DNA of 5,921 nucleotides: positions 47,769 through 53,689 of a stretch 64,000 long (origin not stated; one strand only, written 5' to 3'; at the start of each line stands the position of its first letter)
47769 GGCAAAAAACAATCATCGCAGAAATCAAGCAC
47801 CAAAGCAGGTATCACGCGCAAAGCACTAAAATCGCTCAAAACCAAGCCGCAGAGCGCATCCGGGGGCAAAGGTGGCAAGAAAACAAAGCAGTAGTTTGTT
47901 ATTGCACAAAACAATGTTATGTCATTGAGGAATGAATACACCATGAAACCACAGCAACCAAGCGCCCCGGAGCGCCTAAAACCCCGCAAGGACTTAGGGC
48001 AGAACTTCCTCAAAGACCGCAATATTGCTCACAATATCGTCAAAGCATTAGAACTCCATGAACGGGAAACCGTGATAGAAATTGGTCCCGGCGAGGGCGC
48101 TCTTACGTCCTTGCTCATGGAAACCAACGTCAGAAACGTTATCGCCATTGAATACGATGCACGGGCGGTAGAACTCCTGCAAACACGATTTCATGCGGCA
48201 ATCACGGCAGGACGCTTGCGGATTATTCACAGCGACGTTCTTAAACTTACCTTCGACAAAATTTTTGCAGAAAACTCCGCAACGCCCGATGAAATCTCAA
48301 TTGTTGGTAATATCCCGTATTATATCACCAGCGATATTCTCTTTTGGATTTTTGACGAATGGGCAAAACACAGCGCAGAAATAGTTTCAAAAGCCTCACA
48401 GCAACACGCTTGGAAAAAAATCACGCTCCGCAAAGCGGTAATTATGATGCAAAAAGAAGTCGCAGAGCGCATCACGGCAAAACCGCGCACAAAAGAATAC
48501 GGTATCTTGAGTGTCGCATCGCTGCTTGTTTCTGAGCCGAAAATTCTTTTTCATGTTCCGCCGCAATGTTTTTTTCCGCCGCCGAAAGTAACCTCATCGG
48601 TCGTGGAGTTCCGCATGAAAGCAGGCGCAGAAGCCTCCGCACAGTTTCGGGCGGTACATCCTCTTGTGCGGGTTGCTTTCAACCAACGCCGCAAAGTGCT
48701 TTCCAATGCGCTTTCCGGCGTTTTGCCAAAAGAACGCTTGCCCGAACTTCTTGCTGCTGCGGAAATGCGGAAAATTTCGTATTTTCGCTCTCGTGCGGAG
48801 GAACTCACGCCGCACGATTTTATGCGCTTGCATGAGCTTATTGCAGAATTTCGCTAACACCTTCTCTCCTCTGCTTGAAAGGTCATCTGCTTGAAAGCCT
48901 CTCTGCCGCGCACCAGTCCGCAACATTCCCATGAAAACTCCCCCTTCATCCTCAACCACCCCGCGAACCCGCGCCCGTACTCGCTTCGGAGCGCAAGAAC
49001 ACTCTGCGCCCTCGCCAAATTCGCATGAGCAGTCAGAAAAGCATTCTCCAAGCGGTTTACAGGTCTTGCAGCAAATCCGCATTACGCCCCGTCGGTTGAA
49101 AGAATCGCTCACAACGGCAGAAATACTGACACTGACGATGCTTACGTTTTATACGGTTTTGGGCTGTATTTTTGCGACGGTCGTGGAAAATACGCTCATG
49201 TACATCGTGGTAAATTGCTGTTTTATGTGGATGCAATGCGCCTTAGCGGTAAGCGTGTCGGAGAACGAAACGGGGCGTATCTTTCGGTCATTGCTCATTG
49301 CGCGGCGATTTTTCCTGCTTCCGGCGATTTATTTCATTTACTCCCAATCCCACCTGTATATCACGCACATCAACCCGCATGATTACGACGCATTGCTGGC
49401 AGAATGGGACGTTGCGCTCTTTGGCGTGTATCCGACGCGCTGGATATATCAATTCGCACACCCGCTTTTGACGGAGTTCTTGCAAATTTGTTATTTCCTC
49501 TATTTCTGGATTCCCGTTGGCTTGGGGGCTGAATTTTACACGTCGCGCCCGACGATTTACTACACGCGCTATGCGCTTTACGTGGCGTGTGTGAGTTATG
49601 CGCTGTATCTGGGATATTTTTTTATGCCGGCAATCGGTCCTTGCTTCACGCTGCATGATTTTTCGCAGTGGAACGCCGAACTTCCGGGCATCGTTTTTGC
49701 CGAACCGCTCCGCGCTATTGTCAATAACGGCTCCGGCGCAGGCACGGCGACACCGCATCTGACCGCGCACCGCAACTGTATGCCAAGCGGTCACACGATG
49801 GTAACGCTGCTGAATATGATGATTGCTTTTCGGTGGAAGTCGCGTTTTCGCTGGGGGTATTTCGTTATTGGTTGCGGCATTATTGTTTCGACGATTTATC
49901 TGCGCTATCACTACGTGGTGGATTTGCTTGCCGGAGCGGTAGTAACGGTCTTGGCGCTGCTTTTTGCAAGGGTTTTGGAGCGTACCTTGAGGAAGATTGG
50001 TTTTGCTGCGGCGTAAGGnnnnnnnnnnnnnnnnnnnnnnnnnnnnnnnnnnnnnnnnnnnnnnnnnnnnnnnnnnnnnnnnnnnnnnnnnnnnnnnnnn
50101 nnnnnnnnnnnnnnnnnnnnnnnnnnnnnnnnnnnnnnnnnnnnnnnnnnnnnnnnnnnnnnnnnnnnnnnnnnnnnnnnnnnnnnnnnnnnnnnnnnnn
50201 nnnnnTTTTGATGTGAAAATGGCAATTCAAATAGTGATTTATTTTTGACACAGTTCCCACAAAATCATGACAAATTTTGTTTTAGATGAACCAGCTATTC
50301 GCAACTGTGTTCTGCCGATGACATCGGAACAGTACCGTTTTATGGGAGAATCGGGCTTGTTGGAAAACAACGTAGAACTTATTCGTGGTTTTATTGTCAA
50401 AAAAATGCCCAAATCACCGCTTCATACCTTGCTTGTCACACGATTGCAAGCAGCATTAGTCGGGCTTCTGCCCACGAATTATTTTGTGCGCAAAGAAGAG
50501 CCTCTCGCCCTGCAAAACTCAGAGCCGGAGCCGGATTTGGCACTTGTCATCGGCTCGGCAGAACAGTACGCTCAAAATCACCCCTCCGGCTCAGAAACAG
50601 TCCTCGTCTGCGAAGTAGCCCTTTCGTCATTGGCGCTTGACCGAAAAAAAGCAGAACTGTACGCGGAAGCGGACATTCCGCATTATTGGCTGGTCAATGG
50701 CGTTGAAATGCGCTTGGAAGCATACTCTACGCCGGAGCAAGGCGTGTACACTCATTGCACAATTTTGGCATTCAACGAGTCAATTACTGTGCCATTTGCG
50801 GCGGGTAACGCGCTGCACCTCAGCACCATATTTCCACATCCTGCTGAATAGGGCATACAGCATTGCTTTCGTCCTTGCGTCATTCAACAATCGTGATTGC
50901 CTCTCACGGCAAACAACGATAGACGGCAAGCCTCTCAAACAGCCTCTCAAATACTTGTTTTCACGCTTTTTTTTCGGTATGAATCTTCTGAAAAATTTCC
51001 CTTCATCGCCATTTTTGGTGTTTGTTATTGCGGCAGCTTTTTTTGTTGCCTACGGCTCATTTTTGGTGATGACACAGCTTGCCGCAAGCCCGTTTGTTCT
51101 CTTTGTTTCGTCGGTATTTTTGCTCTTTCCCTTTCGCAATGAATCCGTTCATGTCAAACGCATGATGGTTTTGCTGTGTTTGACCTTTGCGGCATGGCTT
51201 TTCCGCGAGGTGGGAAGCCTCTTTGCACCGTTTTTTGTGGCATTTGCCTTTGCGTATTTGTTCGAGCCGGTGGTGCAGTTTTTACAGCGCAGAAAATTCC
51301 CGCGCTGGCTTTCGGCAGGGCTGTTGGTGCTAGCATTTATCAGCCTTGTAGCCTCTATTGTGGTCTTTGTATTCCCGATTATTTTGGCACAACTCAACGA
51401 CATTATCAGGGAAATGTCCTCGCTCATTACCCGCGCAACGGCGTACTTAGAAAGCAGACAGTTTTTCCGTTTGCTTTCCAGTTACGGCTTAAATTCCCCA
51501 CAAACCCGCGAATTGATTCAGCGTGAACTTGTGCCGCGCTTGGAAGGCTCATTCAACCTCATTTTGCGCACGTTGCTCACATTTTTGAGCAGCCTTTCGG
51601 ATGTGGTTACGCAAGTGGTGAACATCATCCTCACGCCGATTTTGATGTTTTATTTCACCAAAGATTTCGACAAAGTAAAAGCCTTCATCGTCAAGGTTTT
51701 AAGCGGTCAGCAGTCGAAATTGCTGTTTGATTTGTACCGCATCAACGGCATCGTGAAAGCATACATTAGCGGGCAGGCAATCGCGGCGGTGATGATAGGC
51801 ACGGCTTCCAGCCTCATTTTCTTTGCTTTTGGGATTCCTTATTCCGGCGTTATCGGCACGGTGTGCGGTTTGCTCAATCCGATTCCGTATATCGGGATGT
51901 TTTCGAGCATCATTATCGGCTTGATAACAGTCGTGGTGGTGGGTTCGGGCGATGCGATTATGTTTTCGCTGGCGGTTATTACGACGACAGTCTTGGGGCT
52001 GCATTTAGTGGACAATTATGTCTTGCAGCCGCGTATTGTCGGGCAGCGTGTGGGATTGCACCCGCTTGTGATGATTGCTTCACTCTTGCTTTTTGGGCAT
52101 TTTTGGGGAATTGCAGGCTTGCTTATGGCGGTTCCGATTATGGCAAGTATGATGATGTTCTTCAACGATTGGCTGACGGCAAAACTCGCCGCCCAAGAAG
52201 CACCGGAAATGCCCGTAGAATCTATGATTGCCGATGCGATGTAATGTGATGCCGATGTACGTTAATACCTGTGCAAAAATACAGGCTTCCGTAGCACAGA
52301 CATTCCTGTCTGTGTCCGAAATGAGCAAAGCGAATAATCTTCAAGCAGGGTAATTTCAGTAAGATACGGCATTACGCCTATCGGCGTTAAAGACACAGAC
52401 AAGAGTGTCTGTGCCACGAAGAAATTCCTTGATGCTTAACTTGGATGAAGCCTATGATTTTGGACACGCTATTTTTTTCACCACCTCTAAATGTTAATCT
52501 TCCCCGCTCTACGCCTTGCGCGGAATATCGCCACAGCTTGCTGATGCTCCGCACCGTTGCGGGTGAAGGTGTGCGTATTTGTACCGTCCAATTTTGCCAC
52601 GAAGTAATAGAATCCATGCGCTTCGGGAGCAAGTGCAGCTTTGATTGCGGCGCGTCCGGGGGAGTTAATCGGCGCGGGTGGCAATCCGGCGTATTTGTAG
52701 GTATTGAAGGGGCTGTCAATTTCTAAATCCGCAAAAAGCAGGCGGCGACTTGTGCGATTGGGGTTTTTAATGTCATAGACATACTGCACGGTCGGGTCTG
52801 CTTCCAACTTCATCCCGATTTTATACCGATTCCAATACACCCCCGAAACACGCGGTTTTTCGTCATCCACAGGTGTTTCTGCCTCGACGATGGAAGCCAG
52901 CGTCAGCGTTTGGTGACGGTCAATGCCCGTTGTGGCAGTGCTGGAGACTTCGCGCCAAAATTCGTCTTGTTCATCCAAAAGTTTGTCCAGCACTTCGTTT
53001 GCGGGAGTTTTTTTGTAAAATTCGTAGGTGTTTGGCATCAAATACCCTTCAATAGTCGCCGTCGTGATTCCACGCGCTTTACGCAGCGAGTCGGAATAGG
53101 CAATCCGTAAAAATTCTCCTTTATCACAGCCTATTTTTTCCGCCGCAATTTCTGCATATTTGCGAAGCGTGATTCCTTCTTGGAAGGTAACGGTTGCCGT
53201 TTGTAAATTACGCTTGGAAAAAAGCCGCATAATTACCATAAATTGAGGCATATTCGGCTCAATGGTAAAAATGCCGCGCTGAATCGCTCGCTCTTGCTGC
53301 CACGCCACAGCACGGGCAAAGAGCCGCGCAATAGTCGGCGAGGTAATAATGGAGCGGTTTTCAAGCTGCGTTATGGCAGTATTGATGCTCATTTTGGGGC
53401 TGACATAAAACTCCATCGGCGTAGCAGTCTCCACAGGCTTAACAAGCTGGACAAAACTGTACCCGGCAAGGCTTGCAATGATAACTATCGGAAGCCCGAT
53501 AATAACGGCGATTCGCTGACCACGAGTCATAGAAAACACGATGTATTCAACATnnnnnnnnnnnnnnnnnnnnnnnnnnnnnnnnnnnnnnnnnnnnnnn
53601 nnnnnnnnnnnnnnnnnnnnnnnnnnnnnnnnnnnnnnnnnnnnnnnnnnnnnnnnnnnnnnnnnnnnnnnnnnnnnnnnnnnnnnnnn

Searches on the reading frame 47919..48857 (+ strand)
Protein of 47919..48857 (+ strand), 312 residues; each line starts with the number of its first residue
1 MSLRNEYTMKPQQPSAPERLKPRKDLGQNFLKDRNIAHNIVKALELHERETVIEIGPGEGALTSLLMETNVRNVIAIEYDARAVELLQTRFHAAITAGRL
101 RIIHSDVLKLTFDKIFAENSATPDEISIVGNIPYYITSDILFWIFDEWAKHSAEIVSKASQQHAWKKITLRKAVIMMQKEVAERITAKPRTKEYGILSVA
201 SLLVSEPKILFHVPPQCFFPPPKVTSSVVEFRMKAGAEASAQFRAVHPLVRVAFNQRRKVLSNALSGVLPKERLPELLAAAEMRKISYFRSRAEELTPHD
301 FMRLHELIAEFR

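Call 105: search_protein_families(library=pfam, proteins=[window:47919-48857:+], max_evalue=0.00001)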
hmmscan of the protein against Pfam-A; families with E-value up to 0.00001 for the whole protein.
window:47919-48857:+ (312 aa): 1 family
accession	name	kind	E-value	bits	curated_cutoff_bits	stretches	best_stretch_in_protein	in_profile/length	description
PF00398.26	RrnaAD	-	4.6e-55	187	24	1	21-277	3-235/263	Ribosomal RNA adenine dimethylase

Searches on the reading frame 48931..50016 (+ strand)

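Call 105: search_protein_families(library=pfam, proteins=[window:48931-50016:+], max_evalue=0.00001)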
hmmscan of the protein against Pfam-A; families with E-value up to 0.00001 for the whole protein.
window:48931-50016:+ (361 aa): 3 families
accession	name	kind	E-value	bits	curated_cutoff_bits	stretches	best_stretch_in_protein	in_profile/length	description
PF14378.12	PAP2_3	-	3.5e-15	56.7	27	1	173-344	21-189/190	PAP2 superfamily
PF01569.27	PAP2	-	5.8e-09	36.2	27.2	1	269-349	36-124/130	PAP2 superfamily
PF14360.12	PAP2_C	-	5.8e-07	30.4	27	1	284-344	6-70/74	PAP2 superfamily C-terminal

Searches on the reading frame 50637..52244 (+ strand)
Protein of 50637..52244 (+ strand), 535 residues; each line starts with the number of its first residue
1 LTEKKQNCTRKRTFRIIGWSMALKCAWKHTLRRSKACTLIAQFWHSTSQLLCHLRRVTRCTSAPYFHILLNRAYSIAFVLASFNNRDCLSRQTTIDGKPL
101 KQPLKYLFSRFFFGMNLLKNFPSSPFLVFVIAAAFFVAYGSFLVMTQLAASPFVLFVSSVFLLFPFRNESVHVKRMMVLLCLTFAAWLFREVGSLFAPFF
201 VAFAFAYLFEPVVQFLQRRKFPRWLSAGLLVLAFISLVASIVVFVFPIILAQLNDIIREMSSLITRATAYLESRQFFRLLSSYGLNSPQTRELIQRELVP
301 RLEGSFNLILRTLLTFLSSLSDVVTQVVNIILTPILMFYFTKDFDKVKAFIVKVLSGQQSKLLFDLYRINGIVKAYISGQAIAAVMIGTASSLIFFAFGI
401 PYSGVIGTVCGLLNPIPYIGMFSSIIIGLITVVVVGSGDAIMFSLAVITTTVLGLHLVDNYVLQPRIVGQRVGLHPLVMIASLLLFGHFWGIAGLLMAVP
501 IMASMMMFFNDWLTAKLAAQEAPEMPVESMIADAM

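Call 105: search_protein_families(library=pfam, proteins=[window:50637-52244:+], max_evalue=0.00001)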
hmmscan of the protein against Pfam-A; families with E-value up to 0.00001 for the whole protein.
window:50637-52244:+ (535 aa): 1 family
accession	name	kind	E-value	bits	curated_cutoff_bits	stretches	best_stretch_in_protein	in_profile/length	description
PF01594.21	AI-2E_transport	-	8.1e-54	183.4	34.3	1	176-512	4-326/327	AI-2E family transporter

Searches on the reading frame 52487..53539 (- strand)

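Call 105: search_protein_families(library=pfam, proteins=[window:52487-53539:-], max_evalue=0.00001)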
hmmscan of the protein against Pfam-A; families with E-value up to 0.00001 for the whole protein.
window:52487-53539:- (350 aa): 1 family
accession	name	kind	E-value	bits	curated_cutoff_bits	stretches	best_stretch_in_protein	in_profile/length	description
PF02618.21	YceG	-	5.5e-76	256.1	32.4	1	44-337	1-274/275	YceG-like family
